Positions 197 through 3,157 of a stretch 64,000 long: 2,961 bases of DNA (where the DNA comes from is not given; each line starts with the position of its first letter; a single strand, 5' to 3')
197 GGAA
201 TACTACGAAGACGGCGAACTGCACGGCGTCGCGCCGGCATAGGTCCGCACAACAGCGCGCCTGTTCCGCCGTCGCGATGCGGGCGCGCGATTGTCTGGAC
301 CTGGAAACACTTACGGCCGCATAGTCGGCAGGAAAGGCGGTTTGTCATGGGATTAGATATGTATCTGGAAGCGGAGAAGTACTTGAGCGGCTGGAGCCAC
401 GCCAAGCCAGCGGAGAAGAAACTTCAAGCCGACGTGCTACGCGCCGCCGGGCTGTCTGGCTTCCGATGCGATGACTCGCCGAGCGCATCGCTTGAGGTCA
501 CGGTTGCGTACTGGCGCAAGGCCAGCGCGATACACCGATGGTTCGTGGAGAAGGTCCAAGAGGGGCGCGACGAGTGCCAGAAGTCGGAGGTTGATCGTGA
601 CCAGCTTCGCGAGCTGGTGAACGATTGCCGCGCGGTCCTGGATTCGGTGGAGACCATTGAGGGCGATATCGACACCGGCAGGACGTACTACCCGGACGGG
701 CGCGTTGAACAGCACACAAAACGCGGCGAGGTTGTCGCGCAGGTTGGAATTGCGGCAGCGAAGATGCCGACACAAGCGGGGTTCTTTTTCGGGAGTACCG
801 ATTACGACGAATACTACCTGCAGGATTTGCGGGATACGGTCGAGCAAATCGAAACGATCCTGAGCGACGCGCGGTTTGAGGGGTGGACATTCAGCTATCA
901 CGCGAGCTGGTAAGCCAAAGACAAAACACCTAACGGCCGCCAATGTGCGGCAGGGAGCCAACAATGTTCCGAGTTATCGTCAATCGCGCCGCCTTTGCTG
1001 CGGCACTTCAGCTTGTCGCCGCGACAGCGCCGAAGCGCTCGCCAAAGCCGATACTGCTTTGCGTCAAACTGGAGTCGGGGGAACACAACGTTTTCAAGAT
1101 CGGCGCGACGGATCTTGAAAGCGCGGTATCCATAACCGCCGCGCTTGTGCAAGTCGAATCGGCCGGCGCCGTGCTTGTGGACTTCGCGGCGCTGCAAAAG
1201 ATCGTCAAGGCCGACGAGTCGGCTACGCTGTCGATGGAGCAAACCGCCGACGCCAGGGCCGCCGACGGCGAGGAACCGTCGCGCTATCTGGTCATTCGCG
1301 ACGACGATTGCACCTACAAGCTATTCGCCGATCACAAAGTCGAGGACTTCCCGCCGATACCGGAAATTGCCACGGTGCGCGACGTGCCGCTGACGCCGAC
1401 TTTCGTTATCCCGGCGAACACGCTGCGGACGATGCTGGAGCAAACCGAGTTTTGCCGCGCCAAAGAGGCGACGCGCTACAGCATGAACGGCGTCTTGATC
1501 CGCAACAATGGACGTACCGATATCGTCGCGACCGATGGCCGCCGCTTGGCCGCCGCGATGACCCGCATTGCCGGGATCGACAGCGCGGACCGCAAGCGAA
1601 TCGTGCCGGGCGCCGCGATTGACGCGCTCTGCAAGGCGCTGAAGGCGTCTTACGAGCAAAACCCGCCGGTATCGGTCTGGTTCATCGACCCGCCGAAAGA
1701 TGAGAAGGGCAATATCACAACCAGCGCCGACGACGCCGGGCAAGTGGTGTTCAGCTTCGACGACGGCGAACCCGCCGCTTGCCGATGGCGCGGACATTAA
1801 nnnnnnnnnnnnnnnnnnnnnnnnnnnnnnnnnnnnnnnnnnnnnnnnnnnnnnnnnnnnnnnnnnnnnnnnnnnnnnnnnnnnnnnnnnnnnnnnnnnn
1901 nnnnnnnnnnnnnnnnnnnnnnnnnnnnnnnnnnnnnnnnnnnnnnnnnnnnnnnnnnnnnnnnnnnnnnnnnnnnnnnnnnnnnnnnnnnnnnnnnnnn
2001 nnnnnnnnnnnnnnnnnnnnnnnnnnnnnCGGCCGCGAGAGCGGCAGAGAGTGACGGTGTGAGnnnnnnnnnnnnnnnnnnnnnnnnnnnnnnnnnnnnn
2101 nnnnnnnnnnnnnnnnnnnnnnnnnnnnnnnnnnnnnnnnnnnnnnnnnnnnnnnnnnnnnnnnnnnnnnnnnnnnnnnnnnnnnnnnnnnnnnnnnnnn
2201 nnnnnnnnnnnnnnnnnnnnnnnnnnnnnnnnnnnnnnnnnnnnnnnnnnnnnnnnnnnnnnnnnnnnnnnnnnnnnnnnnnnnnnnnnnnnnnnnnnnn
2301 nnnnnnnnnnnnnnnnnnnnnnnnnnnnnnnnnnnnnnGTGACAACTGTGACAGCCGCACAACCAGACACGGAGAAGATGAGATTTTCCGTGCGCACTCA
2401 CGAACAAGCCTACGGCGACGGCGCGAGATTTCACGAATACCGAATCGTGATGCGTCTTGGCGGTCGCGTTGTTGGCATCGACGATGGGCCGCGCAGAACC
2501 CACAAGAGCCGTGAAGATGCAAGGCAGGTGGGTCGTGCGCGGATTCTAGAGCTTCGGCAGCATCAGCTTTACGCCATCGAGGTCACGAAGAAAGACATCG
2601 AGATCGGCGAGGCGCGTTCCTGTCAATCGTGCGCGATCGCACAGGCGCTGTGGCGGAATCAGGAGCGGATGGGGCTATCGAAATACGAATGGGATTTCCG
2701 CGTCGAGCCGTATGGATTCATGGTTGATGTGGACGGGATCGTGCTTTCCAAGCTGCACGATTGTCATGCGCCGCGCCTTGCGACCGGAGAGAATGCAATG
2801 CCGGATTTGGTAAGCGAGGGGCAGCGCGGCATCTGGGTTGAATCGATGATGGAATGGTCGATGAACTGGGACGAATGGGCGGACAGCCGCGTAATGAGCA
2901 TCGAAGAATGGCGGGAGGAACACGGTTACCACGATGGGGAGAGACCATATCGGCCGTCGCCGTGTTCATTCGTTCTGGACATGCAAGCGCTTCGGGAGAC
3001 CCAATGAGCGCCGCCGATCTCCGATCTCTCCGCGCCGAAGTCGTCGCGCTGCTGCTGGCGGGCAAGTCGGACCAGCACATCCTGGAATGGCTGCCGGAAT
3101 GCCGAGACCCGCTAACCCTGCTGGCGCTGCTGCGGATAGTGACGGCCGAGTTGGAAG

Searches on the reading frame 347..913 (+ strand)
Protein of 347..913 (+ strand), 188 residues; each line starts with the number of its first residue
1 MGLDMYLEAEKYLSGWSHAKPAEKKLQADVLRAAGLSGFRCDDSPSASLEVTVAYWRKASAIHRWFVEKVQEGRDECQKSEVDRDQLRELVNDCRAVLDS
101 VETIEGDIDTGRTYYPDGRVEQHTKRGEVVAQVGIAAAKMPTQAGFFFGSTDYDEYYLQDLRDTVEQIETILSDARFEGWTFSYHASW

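Call 21: search_protein_families(library=pfam, proteins=[window:347-913:+], max_evalue=0.01)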
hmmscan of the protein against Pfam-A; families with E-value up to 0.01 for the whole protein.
window:347-913:+ (188 aa): 0 families

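Call 79: search_protein_families(library=phrogs, proteins=[window:347-913:+], max_evalue=0.01)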
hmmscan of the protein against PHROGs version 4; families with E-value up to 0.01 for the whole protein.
window:347-913:+ (188 aa): 1 family
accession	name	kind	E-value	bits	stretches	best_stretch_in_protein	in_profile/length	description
phrog_7971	-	unknown function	2e-08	35.5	1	139-188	75-124/124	-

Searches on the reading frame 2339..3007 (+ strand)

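Call 21: search_protein_families(library=pfam, proteins=[window:2339-3007:+], max_evalue=0.01)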
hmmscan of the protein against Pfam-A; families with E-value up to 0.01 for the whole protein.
window:2339-3007:+ (222 aa): 0 families

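Call 79: search_protein_families(library=phrogs, proteins=[window:2339-3007:+], max_evalue=0.01)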
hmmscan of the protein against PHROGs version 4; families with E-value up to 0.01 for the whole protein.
window:2339-3007:+ (222 aa): 1 family
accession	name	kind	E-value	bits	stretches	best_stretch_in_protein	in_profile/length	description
phrog_19191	-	unknown function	0.0014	20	1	80-106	3-29/91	-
